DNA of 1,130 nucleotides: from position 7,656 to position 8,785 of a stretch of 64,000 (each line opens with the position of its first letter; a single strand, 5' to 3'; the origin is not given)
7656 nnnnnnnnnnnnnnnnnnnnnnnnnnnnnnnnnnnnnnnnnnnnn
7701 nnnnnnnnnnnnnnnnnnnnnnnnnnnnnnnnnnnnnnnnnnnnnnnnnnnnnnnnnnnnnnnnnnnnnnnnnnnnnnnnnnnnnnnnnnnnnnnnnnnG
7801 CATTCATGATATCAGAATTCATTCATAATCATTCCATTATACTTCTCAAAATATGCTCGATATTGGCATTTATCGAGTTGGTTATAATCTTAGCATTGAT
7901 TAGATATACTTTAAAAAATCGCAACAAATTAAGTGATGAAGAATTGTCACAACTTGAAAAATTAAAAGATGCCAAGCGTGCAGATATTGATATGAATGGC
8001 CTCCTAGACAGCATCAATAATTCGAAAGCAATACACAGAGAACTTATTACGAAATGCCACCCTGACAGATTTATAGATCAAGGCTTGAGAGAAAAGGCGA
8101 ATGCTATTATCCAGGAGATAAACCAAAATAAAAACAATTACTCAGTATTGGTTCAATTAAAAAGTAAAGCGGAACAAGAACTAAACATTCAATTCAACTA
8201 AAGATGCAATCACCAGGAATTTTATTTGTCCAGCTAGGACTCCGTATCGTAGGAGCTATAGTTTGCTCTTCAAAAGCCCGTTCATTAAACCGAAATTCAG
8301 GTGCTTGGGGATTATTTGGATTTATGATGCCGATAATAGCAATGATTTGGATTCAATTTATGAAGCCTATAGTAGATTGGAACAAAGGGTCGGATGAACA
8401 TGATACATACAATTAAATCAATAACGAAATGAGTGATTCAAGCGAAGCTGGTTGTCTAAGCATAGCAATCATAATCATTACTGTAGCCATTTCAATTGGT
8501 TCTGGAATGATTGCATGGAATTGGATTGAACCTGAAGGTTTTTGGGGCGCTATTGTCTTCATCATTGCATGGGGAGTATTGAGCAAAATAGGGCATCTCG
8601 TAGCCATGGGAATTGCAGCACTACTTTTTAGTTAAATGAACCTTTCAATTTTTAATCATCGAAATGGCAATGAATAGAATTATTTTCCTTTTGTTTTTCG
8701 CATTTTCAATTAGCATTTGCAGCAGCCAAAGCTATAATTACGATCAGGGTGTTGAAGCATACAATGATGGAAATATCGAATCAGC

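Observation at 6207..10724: WYL regulator plus 5-gene operon of unknowns (J-domain membrane protein, two mini membrane proteins, TPR-retropepsin protease): candidate undescribed WYL-controlled system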

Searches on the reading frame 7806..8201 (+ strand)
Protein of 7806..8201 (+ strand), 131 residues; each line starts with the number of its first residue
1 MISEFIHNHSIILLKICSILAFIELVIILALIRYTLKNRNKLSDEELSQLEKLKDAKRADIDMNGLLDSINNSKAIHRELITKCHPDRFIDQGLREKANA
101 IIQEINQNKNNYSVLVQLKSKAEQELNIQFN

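Call 3: search_protein_families(library=pfam, proteins=[window:7806-8201:+], max_evalue=1)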
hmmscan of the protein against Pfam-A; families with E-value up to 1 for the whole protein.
window:7806-8201:+ (131 aa): 1 family
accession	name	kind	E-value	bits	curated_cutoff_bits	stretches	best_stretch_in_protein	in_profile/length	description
PF05321.16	HHA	-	0.097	13.4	25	1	33-72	14-53/57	Haemolysin expression modulating protein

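Call 4: search_protein_families(library=padloc, proteins=[window:7806-8201:+], max_evalue=0.1)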
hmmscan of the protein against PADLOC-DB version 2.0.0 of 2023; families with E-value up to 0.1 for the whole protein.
window:7806-8201:+ (131 aa): 1 family
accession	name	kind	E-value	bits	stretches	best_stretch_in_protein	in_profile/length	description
PDLC01279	Cas8a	-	0.00025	18.9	1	59-125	226-283/298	CAS-I-A; effector_LS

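Call 5: search_protein_families(library=ncbifam, proteins=[window:7806-8201:+], max_evalue=1)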
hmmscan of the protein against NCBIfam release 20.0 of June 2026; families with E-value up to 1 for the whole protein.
window:7806-8201:+ (131 aa): 7 families
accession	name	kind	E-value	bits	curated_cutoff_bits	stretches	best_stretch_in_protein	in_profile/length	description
NF001420.0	PRK00294.1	equivalog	0.0007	19.7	169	1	74-124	24-73/173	co-chaperone HscB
NF008191.0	PRK10945.1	subfamily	0.00073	19.7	90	1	30-73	23-66/72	hemolysin expression modulator Hha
NF050028.1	CldAdptActJ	equivalog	0.00083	19.8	150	1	73-122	19-67/93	cold adaptation protein ActJcold adaptation protein ActJ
NF003449.0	PRK05014.1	equivalog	0.007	16.5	189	1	76-126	23-72/172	co-chaperone HscB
NF049847.1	FtsL_COG5462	equivalog_domain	0.026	14.2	50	1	21-63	6-48/85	cell division protein FtsL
NF006948.0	PRK09430.1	equivalog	0.044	13.4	162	1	47-107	193-251/267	co-chaperone DjlA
TIGR02976.1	phageshock_pspB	equivalog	0.09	13.1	51.7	1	16-55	10-49/75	envelope stress response membrane protein PspB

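Call 9: find_encoding_contigs(protein=window:7806-8201:+, flank=10000, max_places=10)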
Protein window:7806-8201:+ (131 aa): no gene with exactly this product is on record in the collection.

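Call 24: search_solved_structures(query=A2, max_evalue=1, show_alignments=2)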
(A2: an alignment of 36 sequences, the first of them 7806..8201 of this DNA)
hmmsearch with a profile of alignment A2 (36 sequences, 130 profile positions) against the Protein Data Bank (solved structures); distinct sequences matched with E-value up to 1: 44.
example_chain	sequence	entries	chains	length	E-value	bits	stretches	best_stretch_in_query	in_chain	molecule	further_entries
2y4t_A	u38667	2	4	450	0.0026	21.1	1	75-109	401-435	DNAJ HOMOLOG SUBFAMILY C MEMBER 3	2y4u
2qsa_A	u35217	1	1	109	0.0028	21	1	75-107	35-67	DnaJ homolog dnj-2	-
6rzy_A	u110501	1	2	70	0.0041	20.4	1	76-108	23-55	Heat shock protein 40, type II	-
1bqz_A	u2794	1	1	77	0.0068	19.7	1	74-122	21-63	DNAJ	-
1nz6_A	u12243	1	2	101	0.012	19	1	56-112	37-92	Auxilin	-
1xbl_A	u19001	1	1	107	0.013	18.9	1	74-122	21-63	DNAJ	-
1xi5_J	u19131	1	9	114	0.013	18.8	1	56-112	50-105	Auxilin J-domain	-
1bq0_A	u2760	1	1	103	0.014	18.7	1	74-122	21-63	DNAJ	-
5nro_B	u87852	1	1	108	0.015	18.7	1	74-122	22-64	Chaperone protein DnaJ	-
1n4c_A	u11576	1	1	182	0.03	17.6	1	56-112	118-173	Auxilin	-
2ej7_A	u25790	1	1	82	0.051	16.9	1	70-120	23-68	HCG3 gene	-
1fpo_A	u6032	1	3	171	0.13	15.6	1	77-100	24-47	CHAPERONE PROTEIN HSCB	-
3nmb_A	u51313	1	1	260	0.16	15.3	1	54-107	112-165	putative sugar hydrolase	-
4j7z_A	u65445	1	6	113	0.24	14.7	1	74-107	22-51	Chaperone protein DnaJ 2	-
9dyv_A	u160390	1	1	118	0.25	14.7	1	74-107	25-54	Chaperone protein DnaJ 2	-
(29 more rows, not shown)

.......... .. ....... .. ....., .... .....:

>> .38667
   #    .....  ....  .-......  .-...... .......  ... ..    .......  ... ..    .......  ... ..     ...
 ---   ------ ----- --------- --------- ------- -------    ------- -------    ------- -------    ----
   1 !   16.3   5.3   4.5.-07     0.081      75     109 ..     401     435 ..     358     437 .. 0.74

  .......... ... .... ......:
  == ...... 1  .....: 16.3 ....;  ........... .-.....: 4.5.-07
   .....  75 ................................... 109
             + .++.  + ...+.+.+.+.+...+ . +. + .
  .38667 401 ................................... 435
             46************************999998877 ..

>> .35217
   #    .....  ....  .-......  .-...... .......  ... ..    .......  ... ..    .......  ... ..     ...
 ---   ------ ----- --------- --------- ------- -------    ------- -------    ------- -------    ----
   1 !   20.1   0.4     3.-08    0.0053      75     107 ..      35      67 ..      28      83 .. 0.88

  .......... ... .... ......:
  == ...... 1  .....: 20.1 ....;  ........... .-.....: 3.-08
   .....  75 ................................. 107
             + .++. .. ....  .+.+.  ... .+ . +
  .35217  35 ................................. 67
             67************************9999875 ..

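Call 26: search_protein_families(library=pfam, alignment_id=A2, max_evalue=1)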
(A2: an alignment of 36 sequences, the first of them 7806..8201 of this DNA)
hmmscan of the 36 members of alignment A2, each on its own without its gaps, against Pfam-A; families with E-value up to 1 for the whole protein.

A. member 1, window:7806-8201:+ (131 aa): 1 family
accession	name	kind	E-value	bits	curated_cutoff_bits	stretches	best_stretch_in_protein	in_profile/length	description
PF05321.16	HHA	-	0.097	13.4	25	1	33-72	14-53/57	Haemolysin expression modulating protein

B. families by the number of members that match (of 36 scanned): 70 families (the first 25 are shown)
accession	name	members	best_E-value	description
PF00226.36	DnaJ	28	5.3e-05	DnaJ domain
PF15183.11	MRAP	3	0.029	Melanocortin-2 receptor accessory protein family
PF15102.11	TMEM154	2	0.0026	TMEM154 protein family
PF18895.5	T4SS_pilin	2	0.0094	Type IV secretion system pilin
PF25738.1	Derepression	2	0.03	Derepression protein family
PF18606.7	HTH_53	2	0.049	Zap helix turn helix N-terminal domain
PF10828.13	DUF2570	2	0.11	Protein of unknown function (DUF2570)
PF11755.13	DUF3311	1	0.00091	Protein of unknown function (DUF3311)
PF18824.6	LPD11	1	0.0054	Large polyvalent protein-associated domain 11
PF02699.20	YajC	1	0.01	Preprotein translocase subunit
PF12887.12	SICA_alpha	1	0.013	SICA extracellular alpha domain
PF06398.17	Pex24p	1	0.014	Integral peroxisomal membrane peroxin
PF05348.16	UMP1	1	0.014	Proteasome maturation factor UMP1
PF07914.17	DUF1679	1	0.016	Uncharacterized oxidoreductase dhs-27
PF00862.26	GT-B_Sucrose_synth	1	0.017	Sucrose synthase first GT-B domain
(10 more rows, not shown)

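Call 28: find_homologous_proteins(query=window:7806-8201:+, max_evalue=0.001)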
Query window:7806-8201:+ (131 aa): 7 proteins with E <= 0.001 among 28 candidates.
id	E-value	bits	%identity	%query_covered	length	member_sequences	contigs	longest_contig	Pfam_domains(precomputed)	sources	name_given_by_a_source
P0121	1.2e-74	266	100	100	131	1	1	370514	-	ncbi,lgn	-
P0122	1.2e-64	233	86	99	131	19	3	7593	-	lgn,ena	-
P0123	3.6e-51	190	71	100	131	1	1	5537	-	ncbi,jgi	jgi:hypothetical protein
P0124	2.2e-47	178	71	100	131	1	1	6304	-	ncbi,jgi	jgi:hypothetical protein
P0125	2.4e-43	165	63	100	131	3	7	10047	-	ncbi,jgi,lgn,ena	jgi:hypothetical protein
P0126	1.2e-41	159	62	100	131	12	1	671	-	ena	-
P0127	4.6e-36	141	67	81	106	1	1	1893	-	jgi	jgi:hypothetical protein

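Call 29: find_encoding_contigs(protein=P0121, flank=10000, max_places=3)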
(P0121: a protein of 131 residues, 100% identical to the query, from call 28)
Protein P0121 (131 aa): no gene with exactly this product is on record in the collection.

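Call 32: find_encoding_contigs(protein=P0151, flank=10000, max_places=3)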
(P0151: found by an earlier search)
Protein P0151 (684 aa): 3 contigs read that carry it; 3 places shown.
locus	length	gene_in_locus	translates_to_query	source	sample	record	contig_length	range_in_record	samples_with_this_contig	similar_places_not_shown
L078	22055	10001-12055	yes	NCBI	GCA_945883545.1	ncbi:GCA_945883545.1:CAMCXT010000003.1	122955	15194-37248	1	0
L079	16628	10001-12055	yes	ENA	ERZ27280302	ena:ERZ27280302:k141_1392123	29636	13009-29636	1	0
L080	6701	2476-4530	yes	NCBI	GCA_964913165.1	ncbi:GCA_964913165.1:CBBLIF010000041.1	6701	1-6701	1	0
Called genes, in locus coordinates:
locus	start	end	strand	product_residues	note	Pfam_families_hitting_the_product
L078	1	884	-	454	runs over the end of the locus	PF25919:BSH_CusB (faint), PF25917:BSH_RND, PF25973:BSH_CzcB (weak), PF25876:HH_MFP_RND (weak), PF25990:Beta-barrel_YknX (weak), PF26002:Beta-barrel_AprE (weak), PF25975:CzcB_C (weak), PF25989:YknX_C (weak)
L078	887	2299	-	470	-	PF02321:OEP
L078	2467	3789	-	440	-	PF02163:Peptidase_M50, PF17820:PDZ_6 (faint), PF13180:PDZ_2 (faint), PF00595:PDZ (faint)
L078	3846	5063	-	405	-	PF02670:DXP_reductoisom, PF08436:DXP_redisom_C, PF13288:DXPR_C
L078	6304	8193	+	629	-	-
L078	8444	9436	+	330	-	-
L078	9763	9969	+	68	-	-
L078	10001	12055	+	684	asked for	PF13414:TPR_11 (weak), PF00515:TPR_1 (weak), PF14559:TPR_19 (weak), PF13432:TPR_16 (weak), PF14559:TPR_19 (weak), PF13414:TPR_11 (weak), PF13650:Asp_protease_2, PF13975:gag-asp_proteas, +9 more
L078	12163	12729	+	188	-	-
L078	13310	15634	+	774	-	PF13620:CarboxypepD_reg, PF13715:CarbopepD_reg_2, PF07715:Plug, PF25183:OMP_b-brl_4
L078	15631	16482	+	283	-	PF14054:DUF4249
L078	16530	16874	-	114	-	-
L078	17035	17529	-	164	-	-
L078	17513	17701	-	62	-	PF03869:Arc (weak)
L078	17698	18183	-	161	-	PF19638:DUF6141 (weak)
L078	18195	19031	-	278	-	PF01145:Band_7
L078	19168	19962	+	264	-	PF12147:Methyltransf_20 (weak), PF13489:Methyltransf_23, PF02353:CMAS (weak), PF07021:MetW (weak), PF08241:Methyltransf_11, PF08242:Methyltransf_12, PF13649:Methyltransf_25, PF13847:Methyltransf_31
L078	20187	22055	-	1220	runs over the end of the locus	PF00512:HisKA (weak), PF02518:HATPase_c, PF14501:HATPase_c_5 (weak)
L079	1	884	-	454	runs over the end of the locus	PF25919:BSH_CusB (faint), PF25917:BSH_RND, PF25973:BSH_CzcB (weak), PF25876:HH_MFP_RND (weak), PF25990:Beta-barrel_YknX (weak), PF26002:Beta-barrel_AprE (weak), PF25975:CzcB_C (weak), PF25989:YknX_C (weak)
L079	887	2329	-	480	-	PF02321:OEP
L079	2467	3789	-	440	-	PF02163:Peptidase_M50, PF17820:PDZ_6 (faint), PF13180:PDZ_2 (faint), PF00595:PDZ (faint)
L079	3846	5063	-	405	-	PF02670:DXP_reductoisom, PF08436:DXP_redisom_C, PF13288:DXPR_C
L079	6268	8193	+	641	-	-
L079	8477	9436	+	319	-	-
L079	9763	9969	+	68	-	-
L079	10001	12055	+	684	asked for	PF13414:TPR_11 (weak), PF00515:TPR_1 (weak), PF14559:TPR_19 (weak), PF13432:TPR_16 (weak), PF14559:TPR_19 (weak), PF13414:TPR_11 (weak), PF13650:Asp_protease_2, PF13975:gag-asp_proteas, +9 more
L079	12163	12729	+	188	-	-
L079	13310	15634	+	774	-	PF13620:CarboxypepD_reg, PF13715:CarbopepD_reg_2, PF07715:Plug, PF25183:OMP_b-brl_4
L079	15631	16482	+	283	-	PF14054:DUF4249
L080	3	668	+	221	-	?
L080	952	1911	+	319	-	-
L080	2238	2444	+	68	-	-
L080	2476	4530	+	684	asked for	PF13414:TPR_11 (weak), PF00515:TPR_1 (weak), PF14559:TPR_19 (weak), PF13432:TPR_16 (weak), PF14559:TPR_19 (weak), PF13414:TPR_11 (weak), PF13650:Asp_protease_2, PF13975:gag-asp_proteas, +9 more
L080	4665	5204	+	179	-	-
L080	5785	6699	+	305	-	?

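Call 33: find_encoding_contigs(protein=P0144, flank=10000, max_places=3)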
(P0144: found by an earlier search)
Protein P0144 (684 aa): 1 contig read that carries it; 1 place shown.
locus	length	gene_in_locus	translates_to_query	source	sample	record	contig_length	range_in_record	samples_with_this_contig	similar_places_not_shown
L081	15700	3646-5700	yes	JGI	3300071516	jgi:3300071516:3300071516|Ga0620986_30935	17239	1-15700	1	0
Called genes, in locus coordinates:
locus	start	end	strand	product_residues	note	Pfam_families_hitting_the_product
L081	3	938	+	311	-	?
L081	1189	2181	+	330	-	-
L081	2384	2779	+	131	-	-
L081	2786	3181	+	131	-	-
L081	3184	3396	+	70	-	-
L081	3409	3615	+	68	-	-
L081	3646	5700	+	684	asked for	PF07719:TPR_2 (faint), PF13174:TPR_6 (faint), PF13181:TPR_8 (faint), PF00515:TPR_1 (weak), PF14559:TPR_19 (weak), PF13414:TPR_11 (weak), PF13650:Asp_protease_2, PF13975:gag-asp_proteas, +9 more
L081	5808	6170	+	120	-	PF20205:DUF6567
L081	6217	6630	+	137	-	-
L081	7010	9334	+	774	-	PF13620:CarboxypepD_reg, PF13715:CarbopepD_reg_2, PF07715:Plug, PF25183:OMP_b-brl_4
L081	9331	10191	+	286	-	-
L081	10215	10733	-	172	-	-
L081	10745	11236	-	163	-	-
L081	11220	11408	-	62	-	PF03869:Arc (weak)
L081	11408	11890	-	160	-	-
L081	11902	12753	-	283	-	PF01145:Band_7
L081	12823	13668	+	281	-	PF12147:Methyltransf_20 (weak), PF13489:Methyltransf_23, PF02353:CMAS, PF07021:MetW, PF13847:Methyltransf_31, PF08241:Methyltransf_11, PF08242:Methyltransf_12, PF13649:Methyltransf_25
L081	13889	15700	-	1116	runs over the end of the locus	?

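Call 73: search_protein_families(library=phrogs, proteins=[window:7806-8201:+], max_evalue=0.01)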
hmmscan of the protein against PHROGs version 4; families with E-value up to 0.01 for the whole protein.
window:7806-8201:+ (131 aa): 0 families

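Call 84: predict_structure(alignment_id=A7)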
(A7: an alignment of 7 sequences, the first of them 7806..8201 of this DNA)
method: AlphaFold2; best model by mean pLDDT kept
length: 131 residues; sequences in the alignment: 7
mean_pLDDT: 84.1   pTM: 0.48
mean pLDDT of the five models: 84.1, 81.4, 80.0, 77.3, 65.5
residues with pLDDT >= 90: 52; 70-90: 61; 50-70: 18; < 50: 0
segments of 3 or more residues with pLDDT < 50: none
pLDDT, mean of each block of 10 residues (from residue 1): 76 88 91 76 67 69 81 91 90 92 92 91 90 75
secondary structure, 60 per line:
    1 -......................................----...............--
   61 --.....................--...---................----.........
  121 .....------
elements in order: H2-39 H44-58 H63-83 H92-107 H112-125

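Call 86: fold_search(model_id=the predicted structure, library=pdb)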
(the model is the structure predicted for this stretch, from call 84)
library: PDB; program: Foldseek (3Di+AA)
matches with E <= 10: 11; with E <= 0.001: 0
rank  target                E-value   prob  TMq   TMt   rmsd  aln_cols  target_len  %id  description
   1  5xby_C                1.8e+00  0.21  0.28  0.36  12.5        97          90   13  Crystal structure of the PKA-Protein A fusion protein (end-to-end fusion) (released 2017-07-05)
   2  5h7a_L                2.5e+00  0.28  0.32  0.24  10.2        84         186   19  Crystal structure of a repeat protein with four Protein A repeat module (released 2017-06-28)
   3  9dn6_A                3.5e+00  0.21  0.36  0.36  13.6       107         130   14  Insulin receptor bound with de novo designed agonist called "RF-405". (released 2025-10-01)
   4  5h7a_B                3.7e+00  0.20  0.32  0.24  10.2        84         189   19  Crystal structure of a repeat protein with four Protein A repeat module (released 2017-06-28)
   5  8p8o_K                5.3e+00  0.05  0.19  0.23  17.3        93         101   12  M. tuberculosis dUTPase - Stl1-159 (StlNT) complex structure (released 2024-11-27)
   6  5xby_B                6.0e+00  0.10  0.28  0.36  12.5        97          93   13  Crystal structure of the PKA-Protein A fusion protein (end-to-end fusion) (released 2017-07-05)
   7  5xby_D                6.0e+00  0.09  0.28  0.36  13.0        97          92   13  Crystal structure of the PKA-Protein A fusion protein (end-to-end fusion) (released 2017-07-05)
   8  5h77_B                7.6e+00  0.11  0.32  0.45  11.8        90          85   17  Crystal structure of the PKA-protein A fusion protein (released 2017-06-28)
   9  5h7a_E                7.6e+00  0.10  0.32  0.24  14.3        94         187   18  Crystal structure of a repeat protein with four Protein A repeat module (released 2017-06-28)
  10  5h77_J                7.6e+00  0.08  0.29  0.40  12.6        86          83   16  Crystal structure of the PKA-protein A fusion protein (released 2017-06-28)
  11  6agb_D                9.6e+00  0.03  0.20  0.13  15.9        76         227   18  Cryo-EM structure of yeast Ribonuclease P (released 2018-10-17)

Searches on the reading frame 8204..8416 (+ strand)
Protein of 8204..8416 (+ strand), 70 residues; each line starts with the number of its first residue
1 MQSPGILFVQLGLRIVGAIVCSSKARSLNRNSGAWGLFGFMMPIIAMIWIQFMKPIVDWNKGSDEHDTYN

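Call 3: search_protein_families(library=pfam, proteins=[window:8204-8416:+], max_evalue=1)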
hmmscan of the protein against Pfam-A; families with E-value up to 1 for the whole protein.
window:8204-8416:+ (70 aa): 0 families

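Call 4: search_protein_families(library=padloc, proteins=[window:8204-8416:+], max_evalue=0.1)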
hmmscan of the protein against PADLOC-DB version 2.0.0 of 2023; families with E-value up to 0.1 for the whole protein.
window:8204-8416:+ (70 aa): 0 families

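Call 5: search_protein_families(library=ncbifam, proteins=[window:8204-8416:+], max_evalue=1)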
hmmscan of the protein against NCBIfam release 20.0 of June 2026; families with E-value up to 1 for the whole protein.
window:8204-8416:+ (70 aa): 1 family
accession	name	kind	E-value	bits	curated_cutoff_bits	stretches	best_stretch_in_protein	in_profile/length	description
TIGR00831.1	a_cpa1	equivalog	0.036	12.6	279.6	1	5-58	273-330/525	Na+/H+ antiporter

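Call 73: search_protein_families(library=phrogs, proteins=[window:8204-8416:+], max_evalue=0.01)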
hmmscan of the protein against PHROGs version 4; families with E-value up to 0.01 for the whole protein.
window:8204-8416:+ (70 aa): 1 family
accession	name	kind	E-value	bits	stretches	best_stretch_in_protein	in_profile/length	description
phrog_8436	-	unknown function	5.3e-06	27.5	1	6-56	3-49/110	-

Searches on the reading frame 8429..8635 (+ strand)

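Call 3: search_protein_families(library=pfam, proteins=[window:8429-8635:+], max_evalue=1)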
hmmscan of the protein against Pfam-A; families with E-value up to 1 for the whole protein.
window:8429-8635:+ (68 aa): 3 families
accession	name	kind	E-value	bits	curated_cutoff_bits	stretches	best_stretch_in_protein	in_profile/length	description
PF16212.11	PhoLip_ATPase_C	-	0.043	14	28.3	1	3-53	149-200/251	Phospholipid-translocating P-type ATPase C-terminal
PF13056.11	DUF3918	-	0.1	12.7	21.3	1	16-35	4-23/43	Protein of unknown function (DUF3918)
PF16020.10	Deltameth_res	-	0.38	11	27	1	11-32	28-49/52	Deltamethrin resistance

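Call 4: search_protein_families(library=padloc, proteins=[window:8429-8635:+], max_evalue=0.1)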
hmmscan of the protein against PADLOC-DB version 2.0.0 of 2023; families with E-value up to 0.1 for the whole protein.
window:8429-8635:+ (68 aa): 0 families

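Call 5: search_protein_families(library=ncbifam, proteins=[window:8429-8635:+], max_evalue=1)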
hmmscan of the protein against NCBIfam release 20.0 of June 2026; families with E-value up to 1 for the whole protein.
window:8429-8635:+ (68 aa): 1 family
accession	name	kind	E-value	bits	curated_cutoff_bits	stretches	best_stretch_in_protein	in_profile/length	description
TIGR01652.1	ATPase-Plipid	subfamily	0.14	9.8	431.25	1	3-54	952-1004/1058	phospholipid-translocating P-type ATPase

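Call 73: search_protein_families(library=phrogs, proteins=[window:8429-8635:+], max_evalue=0.01)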
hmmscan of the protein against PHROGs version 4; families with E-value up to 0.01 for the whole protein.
window:8429-8635:+ (68 aa): 0 families
